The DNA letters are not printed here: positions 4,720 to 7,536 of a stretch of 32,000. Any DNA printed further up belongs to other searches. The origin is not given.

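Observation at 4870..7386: RadC-like JAB/MPN metalloenzyme domain fused to the N-terminus of a DinG/XPD Fe-S helicase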

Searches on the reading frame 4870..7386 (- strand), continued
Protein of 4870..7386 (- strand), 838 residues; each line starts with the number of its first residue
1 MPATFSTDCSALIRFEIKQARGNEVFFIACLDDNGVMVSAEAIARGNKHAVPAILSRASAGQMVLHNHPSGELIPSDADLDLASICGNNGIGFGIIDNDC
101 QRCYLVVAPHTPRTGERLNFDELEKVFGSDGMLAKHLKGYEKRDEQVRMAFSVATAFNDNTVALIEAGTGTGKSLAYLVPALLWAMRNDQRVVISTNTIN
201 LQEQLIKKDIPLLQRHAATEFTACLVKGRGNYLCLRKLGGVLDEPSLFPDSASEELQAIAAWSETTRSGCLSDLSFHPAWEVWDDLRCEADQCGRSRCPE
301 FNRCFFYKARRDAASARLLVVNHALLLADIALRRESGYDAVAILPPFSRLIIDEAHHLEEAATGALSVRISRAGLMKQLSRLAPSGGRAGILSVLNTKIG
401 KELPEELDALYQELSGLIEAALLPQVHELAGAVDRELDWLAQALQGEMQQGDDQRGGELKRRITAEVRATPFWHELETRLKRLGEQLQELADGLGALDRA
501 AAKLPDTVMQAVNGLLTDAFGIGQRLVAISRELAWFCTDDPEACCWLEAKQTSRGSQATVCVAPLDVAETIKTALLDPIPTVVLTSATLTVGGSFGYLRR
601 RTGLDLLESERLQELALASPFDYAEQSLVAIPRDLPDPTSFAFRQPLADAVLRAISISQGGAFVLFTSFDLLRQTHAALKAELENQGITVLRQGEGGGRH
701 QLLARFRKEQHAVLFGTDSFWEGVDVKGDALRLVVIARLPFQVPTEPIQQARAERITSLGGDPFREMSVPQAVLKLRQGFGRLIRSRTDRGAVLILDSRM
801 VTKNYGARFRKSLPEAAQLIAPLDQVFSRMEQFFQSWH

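Call 6: search_solved_structures(query=window:4870-7386:-, max_evalue=0.01, show_alignments=1)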
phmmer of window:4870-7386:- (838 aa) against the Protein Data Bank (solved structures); distinct sequences matched with E-value up to 0.01: 9.
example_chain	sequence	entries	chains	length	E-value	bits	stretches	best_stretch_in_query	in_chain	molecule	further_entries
6fwr_A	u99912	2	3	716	8.5e-50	173.2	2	565-814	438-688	ATP-dependent DNA helicase DinG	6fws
8zef_A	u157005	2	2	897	1.2e-44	156.1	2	139-429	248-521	3'-5' exonuclease DinG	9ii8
8s35_M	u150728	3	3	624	4.2e-17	65.1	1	154-265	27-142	DEAD/DEAH box helicase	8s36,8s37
9p55_A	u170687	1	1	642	2.9e-12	49.1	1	699-827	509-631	ATP-dependent DNA helicase XPD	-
4a15_A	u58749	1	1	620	5.3e-12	48.2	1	699-827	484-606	ATP-DEPENDENT DNA HELICASE TA0057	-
5h8w_A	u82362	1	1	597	3.6e-11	45.5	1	699-827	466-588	ATP-dependent DNA helicase Ta0057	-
2vsf_A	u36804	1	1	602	4.9e-11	45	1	699-827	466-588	DNA REPAIR HELICASE RAD3 RELATED PROTEIN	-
9ej9_A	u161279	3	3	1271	1.7e-05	26.7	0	720-809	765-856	Fanconi anemia group J protein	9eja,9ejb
9kqh_A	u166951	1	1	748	2.6e-05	26.1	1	605-805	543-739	DNA 5'-3' helicase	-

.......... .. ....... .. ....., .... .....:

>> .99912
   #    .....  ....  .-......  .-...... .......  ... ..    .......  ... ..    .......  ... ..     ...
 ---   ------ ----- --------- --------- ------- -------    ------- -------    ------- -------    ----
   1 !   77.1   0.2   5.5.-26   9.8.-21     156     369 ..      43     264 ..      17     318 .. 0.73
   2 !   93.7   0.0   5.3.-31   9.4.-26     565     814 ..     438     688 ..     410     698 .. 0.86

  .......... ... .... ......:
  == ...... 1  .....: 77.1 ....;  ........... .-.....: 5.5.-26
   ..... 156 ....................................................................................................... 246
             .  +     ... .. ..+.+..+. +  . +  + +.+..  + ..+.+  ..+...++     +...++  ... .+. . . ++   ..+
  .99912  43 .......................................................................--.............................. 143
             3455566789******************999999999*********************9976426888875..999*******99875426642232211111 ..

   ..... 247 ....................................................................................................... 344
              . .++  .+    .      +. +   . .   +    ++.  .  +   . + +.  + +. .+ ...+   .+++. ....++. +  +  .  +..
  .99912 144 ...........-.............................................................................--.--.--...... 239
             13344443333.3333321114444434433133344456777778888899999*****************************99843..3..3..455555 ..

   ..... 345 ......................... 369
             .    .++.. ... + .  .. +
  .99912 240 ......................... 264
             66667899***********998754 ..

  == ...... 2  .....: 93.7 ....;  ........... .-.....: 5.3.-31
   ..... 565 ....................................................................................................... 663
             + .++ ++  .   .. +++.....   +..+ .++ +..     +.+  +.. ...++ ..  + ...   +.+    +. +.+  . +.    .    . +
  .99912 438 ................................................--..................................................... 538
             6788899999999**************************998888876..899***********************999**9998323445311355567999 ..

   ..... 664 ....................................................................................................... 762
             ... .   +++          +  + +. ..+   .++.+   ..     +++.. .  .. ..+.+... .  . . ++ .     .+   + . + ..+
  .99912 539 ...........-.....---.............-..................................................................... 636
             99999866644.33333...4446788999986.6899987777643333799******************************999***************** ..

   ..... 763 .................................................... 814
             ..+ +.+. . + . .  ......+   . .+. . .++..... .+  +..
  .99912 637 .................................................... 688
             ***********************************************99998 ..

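Call 19: find_encoding_contigs(protein=P0039, flank=6000, max_places=3)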
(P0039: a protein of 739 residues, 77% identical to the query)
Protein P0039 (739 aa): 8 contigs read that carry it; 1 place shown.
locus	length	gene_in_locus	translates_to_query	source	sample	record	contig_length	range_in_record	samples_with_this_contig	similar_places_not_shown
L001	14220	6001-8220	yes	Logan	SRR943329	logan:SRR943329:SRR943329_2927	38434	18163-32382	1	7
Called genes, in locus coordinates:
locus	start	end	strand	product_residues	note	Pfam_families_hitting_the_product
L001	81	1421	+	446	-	PF02646:RmuC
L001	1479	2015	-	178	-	PF01871:AMMECR1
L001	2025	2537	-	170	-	PF01327:Pep_deformylase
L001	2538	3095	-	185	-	PF13840:ACT_7 (faint), PF01842:ACT (faint), PF13291:ACT_4 (faint), PF13740:ACT_6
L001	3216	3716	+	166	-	PF09835:DUF2062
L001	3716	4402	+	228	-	PF10979:DUF2786, PF23771:DUF7168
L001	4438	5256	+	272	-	PF02673:BacA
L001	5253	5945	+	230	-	PF20582:UPF0758_N, PF04002:RadC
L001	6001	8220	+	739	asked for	PF00270:DEAD (faint), PF13307:Helicase_C_2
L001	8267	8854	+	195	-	PF12779:WXXGXW (weak)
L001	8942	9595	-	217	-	PF01965:DJ-1_PfpI (weak)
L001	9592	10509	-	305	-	PF01370:Epimerase, PF05368:NmrA, PF13460:NAD_binding_10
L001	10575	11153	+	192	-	-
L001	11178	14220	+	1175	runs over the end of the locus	PF02463:SMC_N, PF13175:AAA_15, PF13304:AAA_21 (weak), PF13476:AAA_23, PF06470:SMC_hinge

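Call 23: find_encoding_contigs(protein=P0043, flank=5000, max_places=2)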
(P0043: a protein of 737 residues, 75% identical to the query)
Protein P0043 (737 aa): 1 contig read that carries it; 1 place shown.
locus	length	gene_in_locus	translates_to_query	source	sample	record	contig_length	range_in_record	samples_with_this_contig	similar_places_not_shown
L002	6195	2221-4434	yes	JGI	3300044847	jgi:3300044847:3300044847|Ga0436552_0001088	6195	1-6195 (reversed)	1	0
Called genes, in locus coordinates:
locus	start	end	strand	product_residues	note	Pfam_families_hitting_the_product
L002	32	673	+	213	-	PF01171:ATP_bind_3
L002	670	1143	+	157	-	PF02542:YgbB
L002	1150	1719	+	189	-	PF02417:Chromate_transp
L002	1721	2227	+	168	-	PF02417:Chromate_transp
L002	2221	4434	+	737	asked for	PF00270:DEAD (weak), PF04851:ResIII (faint), PF13307:Helicase_C_2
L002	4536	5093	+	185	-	-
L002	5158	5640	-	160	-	-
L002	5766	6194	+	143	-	?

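Call 24: find_encoding_contigs(protein=P0044, flank=5000, max_places=2)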
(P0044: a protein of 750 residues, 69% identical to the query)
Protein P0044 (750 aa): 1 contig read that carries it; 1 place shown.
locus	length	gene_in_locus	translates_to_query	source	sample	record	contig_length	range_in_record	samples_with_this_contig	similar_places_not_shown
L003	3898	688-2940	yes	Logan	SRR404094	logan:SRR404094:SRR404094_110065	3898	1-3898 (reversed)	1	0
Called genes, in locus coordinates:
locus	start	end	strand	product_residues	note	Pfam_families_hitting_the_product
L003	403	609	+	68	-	-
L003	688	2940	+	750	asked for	PF04851:ResIII (faint), PF00270:DEAD (faint), PF13307:Helicase_C_2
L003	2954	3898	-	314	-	?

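Call 25: find_encoding_contigs(protein=P0040, flank=5000, max_places=2)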
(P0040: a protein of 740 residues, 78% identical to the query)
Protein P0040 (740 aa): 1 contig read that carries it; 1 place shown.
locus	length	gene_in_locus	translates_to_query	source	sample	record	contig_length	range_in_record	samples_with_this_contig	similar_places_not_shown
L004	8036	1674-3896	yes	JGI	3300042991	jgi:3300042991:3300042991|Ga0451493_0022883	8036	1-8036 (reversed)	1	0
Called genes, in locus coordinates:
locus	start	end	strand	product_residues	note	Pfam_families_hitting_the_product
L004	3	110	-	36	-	?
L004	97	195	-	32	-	-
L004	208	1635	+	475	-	-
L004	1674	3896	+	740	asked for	PF04851:ResIII (faint), PF00270:DEAD (faint), PF13307:Helicase_C_2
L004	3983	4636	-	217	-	PF01965:DJ-1_PfpI (weak)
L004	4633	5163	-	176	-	-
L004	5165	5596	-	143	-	PF05368:NmrA, PF01073:3Beta_HSD (weak), PF01370:Epimerase, PF07993:NAD_binding_4 (weak), PF16363:GDP_Man_Dehyd (weak), PF13460:NAD_binding_10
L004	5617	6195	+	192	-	-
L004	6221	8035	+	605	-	?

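Call 46: predict_structure(alignment_id=A1)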
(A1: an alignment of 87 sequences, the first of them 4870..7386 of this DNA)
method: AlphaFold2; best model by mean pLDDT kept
length: 838 residues; sequences in the alignment: 87
mean_pLDDT: 92.7   pTM: 0.88
mean pLDDT of the five models: 92.7, 92.0, 91.7, 91.7, 91.0
residues with pLDDT >= 90: 665; 70-90: 162; 50-70: 11; < 50: 0
segments of 3 or more residues with pLDDT < 50: none
pLDDT, mean of each block of 10 residues (from residue 1): 87 96 96 90 93 86 92 91 81 93 90 82 95 93 95 98 96 97 94 94 94 94 94 95 84 91 94 90 91 87 92 94 93 72 85 96 95 94 86 95 93 95 97 96 89 86 96 97 98 96 94 94 96 97 96 90 96 93 97 95 96 96 94 95 96 97 93 96 97 88 90 92 82 94 90 96 95 91 87 96 94 93 98 89
secondary structure, 60 per line:
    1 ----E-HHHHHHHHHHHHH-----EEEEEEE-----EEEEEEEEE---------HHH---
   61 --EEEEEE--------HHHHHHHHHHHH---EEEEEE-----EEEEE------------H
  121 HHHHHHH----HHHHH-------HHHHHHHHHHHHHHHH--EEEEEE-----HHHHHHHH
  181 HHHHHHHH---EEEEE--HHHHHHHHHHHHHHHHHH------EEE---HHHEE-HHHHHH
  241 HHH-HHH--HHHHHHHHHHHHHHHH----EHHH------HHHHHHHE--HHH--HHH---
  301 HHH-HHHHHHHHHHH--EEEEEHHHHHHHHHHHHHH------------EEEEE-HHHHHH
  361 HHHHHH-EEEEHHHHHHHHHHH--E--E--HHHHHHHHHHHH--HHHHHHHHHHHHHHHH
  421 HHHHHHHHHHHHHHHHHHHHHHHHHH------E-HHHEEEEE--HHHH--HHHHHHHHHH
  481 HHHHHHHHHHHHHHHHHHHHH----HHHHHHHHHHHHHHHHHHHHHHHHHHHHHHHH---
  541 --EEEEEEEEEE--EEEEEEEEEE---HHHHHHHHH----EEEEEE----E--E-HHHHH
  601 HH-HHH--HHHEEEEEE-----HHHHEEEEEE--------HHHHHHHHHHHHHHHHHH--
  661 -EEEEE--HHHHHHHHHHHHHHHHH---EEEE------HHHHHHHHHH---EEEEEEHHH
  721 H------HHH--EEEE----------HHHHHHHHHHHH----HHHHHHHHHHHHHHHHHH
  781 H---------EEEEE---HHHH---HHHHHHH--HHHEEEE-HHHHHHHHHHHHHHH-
elements in order (helices of 4 or more, strands of 3 or more residues): H7-19 E25-31 E37-45 E63-68 H77-88 E92-97 E103-107 H120-127 H132-136 H144-159 E162-167 H173-188 E192-196 H199-216 E223-225 H235-243 H250-265 H280-286 H305-315 E318-322 H323-336 E349-353 H355-366 E368-371 H372-382 H391-402 H405-446 E458-462 H465-468 H471-501 H506-537 E543-552 E555-564 H568-576 E581-586 H596-602 E612-617 H623-626 E627-632 H641-658 E662-666 H669-685 E689-692 H699-708 E712-717 H718-721 E733-736 H747-758 H763-781 E791-795 H799-802 H806-812 E818-821 H823-837

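Call 50: fold_search(model_id=the predicted structure, library=pdb)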
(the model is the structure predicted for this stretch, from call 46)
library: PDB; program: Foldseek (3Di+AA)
matches with E <= 10: 1269; with E <= 0.001: 260
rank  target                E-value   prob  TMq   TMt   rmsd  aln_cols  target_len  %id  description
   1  6fwr_A                8.0e-42  1.00  0.60  0.70   7.3       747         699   25  Structure of DinG in complex with ssDNA (released 2018-12-19)
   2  6fws_B                5.0e-38  1.00  0.54  0.65   8.1       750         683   24  Structure of DinG in complex with ssDNA and ADPBeF (released 2018-12-19)
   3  6fws_A                8.1e-38  1.00  0.54  0.64   8.4       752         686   25  Structure of DinG in complex with ssDNA and ADPBeF (released 2018-12-19)
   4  9ii8_A                3.0e-33  1.00  0.65  0.62   5.5       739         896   21  Crystal structure of Staphylococcus aureus DinG protein in complex with ssDNA (released 2025-06-25)
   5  8zef_A                1.1e-30  1.00  0.65  0.61   6.4       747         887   21  Crystal structure of Staphylococcus aureus DinG protein in complex with ssDNA and Ca2+ (released 2025-05-21)
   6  9kqh_A                5.1e-26  1.00  0.51  0.56  11.5       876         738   15  Crystal structure of Finegoldia magna DinG in complex with ssDNA and ADPNP (released 2025-12-03)
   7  7xf0_A                1.3e-24  1.00  0.51  0.70   7.1       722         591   19  Crystal strucutre of CasDinG in complex with ATP (released 2023-07-26)
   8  5h8w_A                2.5e-24  1.00  0.49  0.66   9.7       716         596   18  XPD mechanism (released 2016-01-13)
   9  8e2w                  3.4e-24  1.00  0.53  0.71   7.3       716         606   19  Structure of CRISPR-Associated DinG (released 2023-06-21)
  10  9p55                  4.1e-24  1.00  0.51  0.67   9.2       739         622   17  Structure of DNA-free long form XPD from Thermoplasma acidophilum (released 2026-01-21)
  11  7xex_C                9.8e-24  1.00  0.51  0.69   7.5       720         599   19  Crystal strucutre of apoCasDinG (released 2023-07-26)
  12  4a15_A                9.8e-24  1.00  0.49  0.67   9.1       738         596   17  Crystal structure of an XPD DNA complex (released 2012-02-01)
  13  7xex_A                4.0e-23  1.00  0.50  0.69   7.3       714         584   20  Crystal strucutre of apoCasDinG (released 2023-07-26)
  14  7xf0_C                7.1e-23  1.00  0.50  0.68   7.8       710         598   19  Crystal strucutre of CasDinG in complex with ATP (released 2023-07-26)
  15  7o4i_0                9.5e-23  1.00  0.51  0.56   9.7       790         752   15  Yeast RNA polymerase II transcription pre-initiation complex with initial transcription bubble (released 2021-06-16)
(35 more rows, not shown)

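Call 62: find_homologous_proteins(query=L001:5253-5942:+, max_evalue=1e-20)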
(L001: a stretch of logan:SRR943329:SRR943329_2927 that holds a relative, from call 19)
Query L001:5253-5942:+ (230 aa): 7979 proteins with E <= 1e-20 among 8000 candidates; the best 120 are listed.
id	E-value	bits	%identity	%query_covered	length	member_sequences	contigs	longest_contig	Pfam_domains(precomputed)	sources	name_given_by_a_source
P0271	6.9e-143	492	100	100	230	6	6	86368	PF04002.21,PF20582.5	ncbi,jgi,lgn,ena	-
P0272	9.6e-123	426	84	100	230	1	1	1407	PF04002.21,PF20582.5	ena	-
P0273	1.4e-122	425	84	100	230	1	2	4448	PF04002.21,PF20582.5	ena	-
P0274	2.1e-122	425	84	100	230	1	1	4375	PF04002.21,PF20582.5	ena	-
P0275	2.3e-122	425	84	100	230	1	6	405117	PF04002.21,PF20582.5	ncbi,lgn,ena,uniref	ncbi:RadC family protein [Trichlorobacter lovleyi]|uniref:RadC family protein n=1 Tax=Trichlorobacte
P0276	2.9e-122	424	84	100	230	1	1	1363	PF04002.21,PF20582.5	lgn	-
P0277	3.4e-122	424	85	100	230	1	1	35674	PF04002.21,PF20582.5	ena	-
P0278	3.9e-122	424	84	100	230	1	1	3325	PF04002.21,PF20582.5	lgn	-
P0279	5.5e-122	423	84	100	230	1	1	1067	PF04002.21,PF20582.5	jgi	-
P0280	5.7e-122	423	85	100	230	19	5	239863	PF04002.21,PF20582.5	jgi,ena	-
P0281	5.7e-122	423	84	100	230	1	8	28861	PF04002.21,PF20582.5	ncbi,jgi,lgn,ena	-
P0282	7.6e-122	423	84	100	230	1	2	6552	PF04002.21,PF20582.5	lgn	-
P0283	9.6e-122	423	83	100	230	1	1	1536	PF04002.21,PF20582.5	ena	-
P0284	9.8e-122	423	83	100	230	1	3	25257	PF04002.21,PF20582.5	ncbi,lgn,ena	-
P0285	1.0e-121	423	84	100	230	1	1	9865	PF04002.21,PF20582.5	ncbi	-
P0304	9.0e-121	419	83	100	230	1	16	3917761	PF04002.21,PF20582.5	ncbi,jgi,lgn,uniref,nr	ncbi:RadC family protein [Trichlorobacter lovleyi]|uniref:UPF0758 protein Glov_0523 n=1 Tax=Trichlor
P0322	1.6e-119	415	83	100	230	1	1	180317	PF04002.21,PF20582.5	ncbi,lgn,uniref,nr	ncbi:DNA replication and repair protein RadC [Trichlorobacter thiogenes]|uniref:DNA replication and 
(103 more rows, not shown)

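Call 63: find_encoding_contigs(protein=P0322, flank=6000, max_places=2)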
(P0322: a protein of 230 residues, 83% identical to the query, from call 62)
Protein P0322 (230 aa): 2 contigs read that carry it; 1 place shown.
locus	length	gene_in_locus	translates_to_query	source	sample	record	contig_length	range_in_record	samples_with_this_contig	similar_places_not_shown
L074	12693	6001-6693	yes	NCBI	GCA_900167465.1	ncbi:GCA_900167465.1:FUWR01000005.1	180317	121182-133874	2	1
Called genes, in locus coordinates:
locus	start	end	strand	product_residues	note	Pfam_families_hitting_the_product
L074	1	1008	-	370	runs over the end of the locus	PF13433:Peripla_BP_5, PF13458:Peripla_BP_6, PF01094:ANF_receptor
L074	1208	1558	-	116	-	-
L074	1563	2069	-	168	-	PF00578:AhpC-TSA, PF08534:Redoxin, PF13905:Thioredoxin_8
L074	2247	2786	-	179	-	PF01871:AMMECR1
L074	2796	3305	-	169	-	PF01327:Pep_deformylase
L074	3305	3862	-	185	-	PF13840:ACT_7 (faint), PF01842:ACT (faint), PF13291:ACT_4 (faint), PF13740:ACT_6, PF22629:ACT_AHAS_ss (faint), PF13740:ACT_6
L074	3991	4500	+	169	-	PF09835:DUF2062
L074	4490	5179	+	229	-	PF10979:DUF2786, PF23771:DUF7168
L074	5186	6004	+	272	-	PF02673:BacA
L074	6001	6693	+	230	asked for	PF20582:UPF0758_N, PF04002:RadC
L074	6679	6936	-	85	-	-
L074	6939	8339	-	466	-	PF01266:DAO, PF01593:Amino_oxidase, PF13450:NAD_binding_8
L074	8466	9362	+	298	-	PF00226:DnaJ, PF01556:DnaJ_C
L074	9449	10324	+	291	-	PF12118:SprA-related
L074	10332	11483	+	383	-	PF00850:Hist_deacetyl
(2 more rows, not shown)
